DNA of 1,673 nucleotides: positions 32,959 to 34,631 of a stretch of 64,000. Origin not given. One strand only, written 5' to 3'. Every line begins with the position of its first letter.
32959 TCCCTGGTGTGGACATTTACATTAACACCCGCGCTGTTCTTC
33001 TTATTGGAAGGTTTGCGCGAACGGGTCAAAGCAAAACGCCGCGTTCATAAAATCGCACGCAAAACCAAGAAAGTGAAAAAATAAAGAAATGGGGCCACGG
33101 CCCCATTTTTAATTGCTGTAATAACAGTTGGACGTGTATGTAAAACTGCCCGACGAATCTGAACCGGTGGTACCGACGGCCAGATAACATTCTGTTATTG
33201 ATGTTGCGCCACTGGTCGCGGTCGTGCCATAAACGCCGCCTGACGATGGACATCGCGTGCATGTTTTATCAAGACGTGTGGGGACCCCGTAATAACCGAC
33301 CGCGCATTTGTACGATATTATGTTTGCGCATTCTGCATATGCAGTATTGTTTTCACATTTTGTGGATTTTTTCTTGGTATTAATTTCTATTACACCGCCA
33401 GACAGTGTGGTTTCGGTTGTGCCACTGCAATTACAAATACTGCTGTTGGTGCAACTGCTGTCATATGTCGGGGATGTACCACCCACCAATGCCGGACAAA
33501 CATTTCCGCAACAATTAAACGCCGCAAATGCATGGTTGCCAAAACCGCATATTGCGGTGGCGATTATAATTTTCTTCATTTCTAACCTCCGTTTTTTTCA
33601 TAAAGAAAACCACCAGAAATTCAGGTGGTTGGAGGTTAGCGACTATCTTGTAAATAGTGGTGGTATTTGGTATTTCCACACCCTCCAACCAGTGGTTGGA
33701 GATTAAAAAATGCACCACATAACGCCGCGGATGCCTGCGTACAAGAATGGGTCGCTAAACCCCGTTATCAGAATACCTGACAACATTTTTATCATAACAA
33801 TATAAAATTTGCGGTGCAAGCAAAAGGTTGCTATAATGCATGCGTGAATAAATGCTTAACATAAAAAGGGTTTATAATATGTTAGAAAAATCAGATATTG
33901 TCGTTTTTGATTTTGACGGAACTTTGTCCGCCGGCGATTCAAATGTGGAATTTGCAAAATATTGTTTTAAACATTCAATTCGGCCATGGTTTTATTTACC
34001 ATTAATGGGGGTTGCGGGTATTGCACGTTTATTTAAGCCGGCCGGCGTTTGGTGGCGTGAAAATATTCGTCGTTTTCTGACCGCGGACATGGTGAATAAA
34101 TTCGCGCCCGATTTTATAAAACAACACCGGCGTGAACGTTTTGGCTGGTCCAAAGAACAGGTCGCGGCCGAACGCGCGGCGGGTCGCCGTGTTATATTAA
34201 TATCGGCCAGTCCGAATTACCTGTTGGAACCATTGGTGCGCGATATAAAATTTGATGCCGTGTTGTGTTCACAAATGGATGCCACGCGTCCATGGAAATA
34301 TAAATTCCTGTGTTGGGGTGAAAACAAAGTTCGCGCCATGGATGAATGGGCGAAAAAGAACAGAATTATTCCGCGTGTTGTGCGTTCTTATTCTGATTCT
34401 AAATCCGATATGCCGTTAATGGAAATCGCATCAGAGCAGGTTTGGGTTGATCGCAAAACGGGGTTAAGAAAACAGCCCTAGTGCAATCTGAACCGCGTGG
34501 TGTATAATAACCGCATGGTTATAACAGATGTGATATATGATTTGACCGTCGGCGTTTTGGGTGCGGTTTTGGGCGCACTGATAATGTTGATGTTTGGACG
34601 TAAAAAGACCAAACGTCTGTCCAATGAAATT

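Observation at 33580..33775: Unassigned structured leader RNA, copy 2, upstream of a Cys-rich secreted protein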

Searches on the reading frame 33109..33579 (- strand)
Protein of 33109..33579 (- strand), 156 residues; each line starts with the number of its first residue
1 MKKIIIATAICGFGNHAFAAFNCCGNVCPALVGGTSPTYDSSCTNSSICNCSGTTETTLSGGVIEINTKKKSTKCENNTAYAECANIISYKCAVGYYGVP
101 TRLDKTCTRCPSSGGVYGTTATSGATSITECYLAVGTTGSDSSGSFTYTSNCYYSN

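Call 16: search_protein_families(library=pfam, proteins=[window:33109-33579:-], max_evalue=0.1)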
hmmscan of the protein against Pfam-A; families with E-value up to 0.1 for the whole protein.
window:33109-33579:- (156 aa): 0 families

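Call 30: search_protein_families(library=pfam, alignment_id=A3, max_evalue=0.01)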
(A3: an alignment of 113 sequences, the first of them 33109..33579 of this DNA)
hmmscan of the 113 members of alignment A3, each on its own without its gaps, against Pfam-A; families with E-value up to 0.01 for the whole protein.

A. member 1, window:33109-33579:- (156 aa): 0 families

B. families by the number of members that match (of 113 scanned): 32 families (the first 25 are shown)
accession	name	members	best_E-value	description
PF13560.12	HTH_31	24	1.4e-10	Helix-turn-helix domain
PF01381.28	HTH_3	15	2.3e-13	Helix-turn-helix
PF12844.13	HTH_19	15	2.1e-06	Helix-turn-helix domain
PF09479.16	Flg_new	10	1.5e-06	Listeria-Bacteroides repeat domain (List_Bact_rpt)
PF13443.12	HTH_26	6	1.1e-05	Cro/C1-type HTH DNA-binding domain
PF07699.19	Ephrin_rec_like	4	1.7e-05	Tyrosine-protein kinase ephrin type A/B receptor-like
PF13413.12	HTH_25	3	0.0002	Helix-turn-helix domain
PF04508.17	Pox_A_type_inc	3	0.00065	Viral A-type inclusion protein repeat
PF15731.11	MqsA_antitoxin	3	0.00081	Antitoxin component of bacterial toxin-antitoxin system, MqsA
PF13651.11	EcoRI_methylase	1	1.3e-122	Adenine-specific methyltransferase EcoRI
PF01555.25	N6_N4_Mtase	1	1.5e-33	DNA methylase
PF21722.4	Gly_rich_2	1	3.5e-24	Glycine-rich domain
PF02463.25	SMC_N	1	1.5e-12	RecF/RecN/SMC N terminal domain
PF13304.12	AAA_21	1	7.8e-09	AAA domain, putative AbiEii toxin, Type IV TA system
PF00892.27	EamA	1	1.3e-08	EamA-like transporter family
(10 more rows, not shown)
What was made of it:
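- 33109..33579 (-): Regulated gene: a 156-aa protein with an N-terminal signal-peptide-like segment and 14 Cys. It has no Pfam hit. Related cargo proteins hit Ephrin_rec_like and Flg_new (call 30).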

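Call 54: find_encoding_contigs(protein=window:33109-33579:-, flank=1500, max_places=4)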
Protein window:33109-33579:- (156 aa): 2 contigs read that carry it; 2 places shown.
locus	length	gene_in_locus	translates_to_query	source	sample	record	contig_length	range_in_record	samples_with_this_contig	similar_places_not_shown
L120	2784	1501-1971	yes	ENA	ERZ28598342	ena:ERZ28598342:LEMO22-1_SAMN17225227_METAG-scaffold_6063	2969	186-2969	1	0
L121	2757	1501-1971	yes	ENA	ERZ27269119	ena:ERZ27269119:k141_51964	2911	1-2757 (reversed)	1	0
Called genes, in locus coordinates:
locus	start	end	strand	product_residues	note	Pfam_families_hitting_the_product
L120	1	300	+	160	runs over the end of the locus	?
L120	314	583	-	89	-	-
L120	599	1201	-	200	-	PF12710:HAD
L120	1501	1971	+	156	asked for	-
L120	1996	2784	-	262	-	?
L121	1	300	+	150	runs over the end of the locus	?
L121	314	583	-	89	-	-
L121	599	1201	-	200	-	PF12710:HAD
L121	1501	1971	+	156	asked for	-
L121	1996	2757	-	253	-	?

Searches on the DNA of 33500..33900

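Call 8: search_rna_families(source=window, start=33500, end=33900, threshold=evalue, max_evalue=10, show_alignments=3)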
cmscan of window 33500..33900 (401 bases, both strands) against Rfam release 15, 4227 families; matches with E-value up to 10: 4.
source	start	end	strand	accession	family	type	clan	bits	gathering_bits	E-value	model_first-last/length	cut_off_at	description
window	33559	33654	+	RF00033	MicF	Gene; antisense;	-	17.4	79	5.6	1-94/94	no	MicF RNA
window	33706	33784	-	RF01394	isrK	Gene; sRNA;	-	13.5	50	1.6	1-77/77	no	isrK Hfq binding RNA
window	33577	33678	-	RF00487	IRES_Cx43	Cis-reg; IRES;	-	11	70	4.2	1-204/204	no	Connexin-43 internal ribosome entry site (IRES)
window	33543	33642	+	RF00636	NRON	Gene;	-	9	50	2.5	1-370/370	no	ncRNA Repressor of NFAT (nuclear factor of activated T cells)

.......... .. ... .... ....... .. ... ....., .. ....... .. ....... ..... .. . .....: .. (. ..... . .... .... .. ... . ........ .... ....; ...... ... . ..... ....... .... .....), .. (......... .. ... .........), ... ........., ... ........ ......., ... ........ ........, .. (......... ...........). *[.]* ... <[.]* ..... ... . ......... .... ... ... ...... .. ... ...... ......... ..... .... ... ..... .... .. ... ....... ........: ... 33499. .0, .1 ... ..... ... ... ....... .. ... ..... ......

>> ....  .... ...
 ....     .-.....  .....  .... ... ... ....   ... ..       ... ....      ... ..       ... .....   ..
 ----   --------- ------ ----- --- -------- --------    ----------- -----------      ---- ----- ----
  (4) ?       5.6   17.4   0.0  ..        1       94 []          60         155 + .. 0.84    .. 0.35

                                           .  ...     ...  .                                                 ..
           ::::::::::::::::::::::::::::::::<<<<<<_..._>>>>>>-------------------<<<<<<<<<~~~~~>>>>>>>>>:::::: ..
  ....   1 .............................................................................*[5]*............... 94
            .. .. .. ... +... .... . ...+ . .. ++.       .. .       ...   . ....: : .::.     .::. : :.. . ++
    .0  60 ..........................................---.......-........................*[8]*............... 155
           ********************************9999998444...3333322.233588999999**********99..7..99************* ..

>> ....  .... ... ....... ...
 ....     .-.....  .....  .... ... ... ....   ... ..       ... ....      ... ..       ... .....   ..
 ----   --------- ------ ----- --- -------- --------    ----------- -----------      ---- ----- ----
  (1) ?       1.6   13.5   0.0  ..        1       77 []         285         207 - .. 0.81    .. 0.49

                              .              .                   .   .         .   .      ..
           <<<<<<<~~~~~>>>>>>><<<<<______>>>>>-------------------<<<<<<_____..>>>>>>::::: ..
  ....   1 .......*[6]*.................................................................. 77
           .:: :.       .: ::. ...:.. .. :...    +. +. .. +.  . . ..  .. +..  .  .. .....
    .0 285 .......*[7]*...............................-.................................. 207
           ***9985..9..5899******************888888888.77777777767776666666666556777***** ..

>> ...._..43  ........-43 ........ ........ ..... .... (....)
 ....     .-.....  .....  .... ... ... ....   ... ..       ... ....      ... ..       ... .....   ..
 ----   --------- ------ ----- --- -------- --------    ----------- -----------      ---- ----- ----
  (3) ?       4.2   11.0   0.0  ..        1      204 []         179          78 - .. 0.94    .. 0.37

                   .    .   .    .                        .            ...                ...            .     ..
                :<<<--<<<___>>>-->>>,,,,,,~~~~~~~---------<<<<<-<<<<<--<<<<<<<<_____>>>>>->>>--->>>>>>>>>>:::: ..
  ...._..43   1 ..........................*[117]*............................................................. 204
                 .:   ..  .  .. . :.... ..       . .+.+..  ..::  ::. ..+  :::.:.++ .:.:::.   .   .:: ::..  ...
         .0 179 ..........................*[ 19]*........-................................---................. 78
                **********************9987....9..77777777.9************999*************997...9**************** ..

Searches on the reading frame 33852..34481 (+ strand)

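Call 16: search_protein_families(library=pfam, proteins=[window:33852-34481:+], max_evalue=0.1)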
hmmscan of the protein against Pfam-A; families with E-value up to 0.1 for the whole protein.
window:33852-34481:+ (209 aa): 2 families
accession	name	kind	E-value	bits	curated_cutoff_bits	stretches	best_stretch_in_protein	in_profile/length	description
PF12710.13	HAD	-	1.9e-24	87.6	27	1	17-191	1-189/189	haloacid dehalogenase-like hydrolase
PF15891.11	Nuc_deoxyri_tr2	-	0.081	13.7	30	0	8-38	62-92/105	Nucleoside 2-deoxyribosyltransferase like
